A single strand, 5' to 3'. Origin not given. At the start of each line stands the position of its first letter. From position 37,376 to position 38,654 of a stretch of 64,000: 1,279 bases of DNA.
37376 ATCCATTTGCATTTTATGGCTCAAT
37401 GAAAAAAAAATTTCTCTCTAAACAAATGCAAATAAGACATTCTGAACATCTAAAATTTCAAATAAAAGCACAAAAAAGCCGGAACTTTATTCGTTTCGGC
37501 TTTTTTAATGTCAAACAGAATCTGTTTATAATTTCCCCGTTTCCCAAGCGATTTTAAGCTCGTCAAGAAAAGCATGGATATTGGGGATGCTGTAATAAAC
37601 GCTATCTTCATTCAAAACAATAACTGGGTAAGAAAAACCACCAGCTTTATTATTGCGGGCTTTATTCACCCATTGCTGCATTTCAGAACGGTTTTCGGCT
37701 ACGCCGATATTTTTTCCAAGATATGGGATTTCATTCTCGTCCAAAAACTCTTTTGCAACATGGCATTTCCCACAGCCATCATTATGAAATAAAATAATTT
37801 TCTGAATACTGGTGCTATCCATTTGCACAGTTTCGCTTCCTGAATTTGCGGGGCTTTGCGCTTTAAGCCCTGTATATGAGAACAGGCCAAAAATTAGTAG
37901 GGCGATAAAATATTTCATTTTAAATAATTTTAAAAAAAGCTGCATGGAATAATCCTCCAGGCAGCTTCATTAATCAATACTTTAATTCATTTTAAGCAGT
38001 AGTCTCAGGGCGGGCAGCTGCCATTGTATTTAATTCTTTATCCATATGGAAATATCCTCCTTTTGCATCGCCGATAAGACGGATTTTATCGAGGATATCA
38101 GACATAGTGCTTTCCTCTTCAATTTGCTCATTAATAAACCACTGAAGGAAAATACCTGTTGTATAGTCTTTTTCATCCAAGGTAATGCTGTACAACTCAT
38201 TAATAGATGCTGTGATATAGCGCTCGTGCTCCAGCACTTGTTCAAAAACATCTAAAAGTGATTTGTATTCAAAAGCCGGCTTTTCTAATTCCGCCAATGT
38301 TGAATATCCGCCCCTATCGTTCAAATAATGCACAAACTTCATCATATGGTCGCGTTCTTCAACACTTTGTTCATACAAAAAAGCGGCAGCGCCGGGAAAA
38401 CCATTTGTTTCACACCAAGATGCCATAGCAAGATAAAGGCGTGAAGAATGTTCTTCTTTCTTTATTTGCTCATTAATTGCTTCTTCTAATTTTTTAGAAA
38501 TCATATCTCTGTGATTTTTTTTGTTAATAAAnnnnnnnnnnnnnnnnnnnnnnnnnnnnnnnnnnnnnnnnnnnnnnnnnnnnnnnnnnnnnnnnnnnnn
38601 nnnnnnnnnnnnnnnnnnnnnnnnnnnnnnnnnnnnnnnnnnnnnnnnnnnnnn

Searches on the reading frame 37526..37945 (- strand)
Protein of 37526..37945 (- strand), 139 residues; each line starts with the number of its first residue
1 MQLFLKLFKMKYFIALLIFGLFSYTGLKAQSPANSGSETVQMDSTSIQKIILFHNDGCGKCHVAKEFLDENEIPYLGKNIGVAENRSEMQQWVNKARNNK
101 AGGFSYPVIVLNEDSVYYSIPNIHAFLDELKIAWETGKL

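Call 6: search_protein_families(library=pfam, proteins=[window:37526-37945:-], max_evalue=0.01)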
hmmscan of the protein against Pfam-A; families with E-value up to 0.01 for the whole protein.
window:37526-37945:- (139 aa): 1 family
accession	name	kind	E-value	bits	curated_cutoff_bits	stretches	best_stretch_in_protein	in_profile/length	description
PF00462.30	Glutaredoxin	-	1.3e-05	25.7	22.9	1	50-114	1-58/60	Glutaredoxin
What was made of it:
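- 37526..37945 (-): Glutaredoxin-like gene convergent on the relic; first gene of the conserved glutaredoxin-like / ferritin / ATP synthase block. Pfam Glutaredoxin E 1.3e-5 (call 6).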

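Call 14: find_homologous_proteins(query=window:37526-37942:-, max_evalue=0.00001)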
Query window:37526-37942:- (138 aa): 2 proteins with E <= 0.00001 among 7 candidates.
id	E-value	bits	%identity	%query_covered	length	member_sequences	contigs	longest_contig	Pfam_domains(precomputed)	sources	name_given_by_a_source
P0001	5.5e-82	290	100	94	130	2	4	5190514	PF00462.31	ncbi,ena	-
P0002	2.0e-42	162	59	96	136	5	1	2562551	PF00462.31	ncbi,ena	-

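Call 15: find_encoding_contigs(protein=P0002, flank=10000, max_places=6)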
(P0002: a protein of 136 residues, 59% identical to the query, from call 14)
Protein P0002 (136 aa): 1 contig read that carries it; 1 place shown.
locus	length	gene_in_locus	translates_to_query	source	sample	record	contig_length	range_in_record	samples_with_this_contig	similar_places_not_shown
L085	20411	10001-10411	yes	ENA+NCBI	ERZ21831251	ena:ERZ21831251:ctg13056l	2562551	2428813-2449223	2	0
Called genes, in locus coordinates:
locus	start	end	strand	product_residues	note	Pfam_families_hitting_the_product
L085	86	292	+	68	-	-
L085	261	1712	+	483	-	PF13546:DDE_5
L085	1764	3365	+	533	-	PF18962:Por_Secre_tail (faint)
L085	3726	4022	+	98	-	PF06803:DUF1232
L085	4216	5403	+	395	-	PF28541:DUF8433, PF00119:ATP-synt_A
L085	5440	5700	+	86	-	PF00137:ATP-synt_C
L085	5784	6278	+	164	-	-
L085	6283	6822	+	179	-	PF00213:OSCP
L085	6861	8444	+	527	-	PF02874:ATP-synt_ab_N, PF00006:ATP-synt_ab, PF00306:ATP-synt_ab_C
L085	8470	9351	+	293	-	PF00231:ATP-synt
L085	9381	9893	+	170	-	PF00210:Ferritin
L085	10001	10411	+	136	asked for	PF00462:Glutaredoxin (faint)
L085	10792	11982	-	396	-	PF00202:Aminotran_3 (faint), PF00155:Aminotran_1_2, PF01212:Beta_elim_lyase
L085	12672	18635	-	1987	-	PF01835:MG2, PF00207:A2M, PF17973:bMG10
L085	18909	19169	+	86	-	-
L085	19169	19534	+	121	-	PF05717:TnpB_IS66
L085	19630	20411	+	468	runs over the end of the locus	PF13007:LZ_Tnp_IS66, PF13005:zf-IS66 (weak), PF03050:DDE_Tnp_IS66, PF13817:DDE_Tnp_IS66_C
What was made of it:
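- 37526..37945 (-): The block is also present in L085 (call 15).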

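Call 16: find_encoding_contigs(protein=P0001, flank=10000, max_places=6)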
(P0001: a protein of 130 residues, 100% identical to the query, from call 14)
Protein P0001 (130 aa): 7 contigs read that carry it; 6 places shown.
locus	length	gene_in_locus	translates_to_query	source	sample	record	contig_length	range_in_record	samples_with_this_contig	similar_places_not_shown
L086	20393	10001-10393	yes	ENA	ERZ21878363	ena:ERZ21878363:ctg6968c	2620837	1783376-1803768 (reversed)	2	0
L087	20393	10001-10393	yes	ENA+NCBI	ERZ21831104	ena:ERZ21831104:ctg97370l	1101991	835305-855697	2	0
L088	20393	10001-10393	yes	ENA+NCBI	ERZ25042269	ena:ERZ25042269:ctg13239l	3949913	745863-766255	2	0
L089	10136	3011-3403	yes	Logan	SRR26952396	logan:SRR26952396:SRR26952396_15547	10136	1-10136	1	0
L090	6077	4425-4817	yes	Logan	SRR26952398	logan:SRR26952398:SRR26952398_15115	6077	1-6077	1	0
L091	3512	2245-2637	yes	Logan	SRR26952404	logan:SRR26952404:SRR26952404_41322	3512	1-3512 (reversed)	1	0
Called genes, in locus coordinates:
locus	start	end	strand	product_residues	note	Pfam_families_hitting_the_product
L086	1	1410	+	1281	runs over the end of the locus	-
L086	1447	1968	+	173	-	-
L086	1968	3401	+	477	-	PF00224:PK, PF02887:PK_C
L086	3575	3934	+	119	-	PF06803:DUF1232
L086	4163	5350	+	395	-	PF28541:DUF8433, PF00119:ATP-synt_A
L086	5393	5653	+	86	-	PF00137:ATP-synt_C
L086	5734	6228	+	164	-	PF00430:ATP-synt_B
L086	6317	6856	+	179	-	PF00213:OSCP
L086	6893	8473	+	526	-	PF02874:ATP-synt_ab_N, PF00006:ATP-synt_ab, PF00306:ATP-synt_ab_C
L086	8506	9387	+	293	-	PF00231:ATP-synt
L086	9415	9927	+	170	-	PF00210:Ferritin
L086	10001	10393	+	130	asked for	PF00462:Glutaredoxin (weak)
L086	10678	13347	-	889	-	PF02012:BNR (faint), PF14870:PSII_BNR (faint), PF15902:Sortilin-Vps10 (weak)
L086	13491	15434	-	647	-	PF26549:Tricorn_N, PF05448:AXE1 (faint), PF01738:DLH, PF02129:Peptidase_S15, PF20434:BD-FAE, PF00326:Peptidase_S9, PF07859:Abhydrolase_3 (faint)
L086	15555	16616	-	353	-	PF13483:Lactamase_B_3, PF12706:Lactamase_B_2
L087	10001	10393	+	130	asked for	PF00462:Glutaredoxin (weak)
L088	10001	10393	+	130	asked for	PF00462:Glutaredoxin (weak)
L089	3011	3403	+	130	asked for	PF00462:Glutaredoxin (weak)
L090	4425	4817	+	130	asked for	PF00462:Glutaredoxin (weak)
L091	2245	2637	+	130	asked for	PF00462:Glutaredoxin (weak)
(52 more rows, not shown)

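Call 40: search_protein_families(library=ncbifam, proteins=[window:37529-37945:-], max_evalue=0.001)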
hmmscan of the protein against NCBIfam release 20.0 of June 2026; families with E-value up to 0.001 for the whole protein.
window:37529-37945:- (139 aa): 3 families
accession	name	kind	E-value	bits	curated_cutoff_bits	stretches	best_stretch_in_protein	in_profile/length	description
TIGR02196.1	GlrX_YruB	hypoth_equivalog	4.6e-07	30.2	88.55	1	50-127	2-73/74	glutaredoxin-like protein, YruB-family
TIGR02194.1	GlrX_NrdH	subfamily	0.00015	21.9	85.75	1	50-114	1-57/72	glutaredoxin-like protein NrdH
NF041212.1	Uxx_star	subfamily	0.00066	19.9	66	1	50-113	1-58/70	Uxx-star family glutaredoxin-like (seleno)protein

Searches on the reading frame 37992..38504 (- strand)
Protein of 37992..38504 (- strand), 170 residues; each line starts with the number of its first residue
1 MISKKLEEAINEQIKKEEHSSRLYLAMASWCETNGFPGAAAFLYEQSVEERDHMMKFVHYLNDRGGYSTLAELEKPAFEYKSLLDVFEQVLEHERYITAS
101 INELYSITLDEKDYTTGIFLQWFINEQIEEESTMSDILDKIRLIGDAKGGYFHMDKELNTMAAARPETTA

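Call 6: search_protein_families(library=pfam, proteins=[window:37992-38504:-], max_evalue=0.01)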
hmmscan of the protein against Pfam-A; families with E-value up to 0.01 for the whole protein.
window:37992-38504:- (170 aa): 2 families
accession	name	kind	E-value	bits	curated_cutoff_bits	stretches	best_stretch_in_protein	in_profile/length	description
PF00210.30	Ferritin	-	2e-42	144.9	24.5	1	8-144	2-142/142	Ferritin-like domain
PF19505.4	DUF6039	-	0.0031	17.1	25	1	34-84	212-262/298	Family of unknown function (DUF6039)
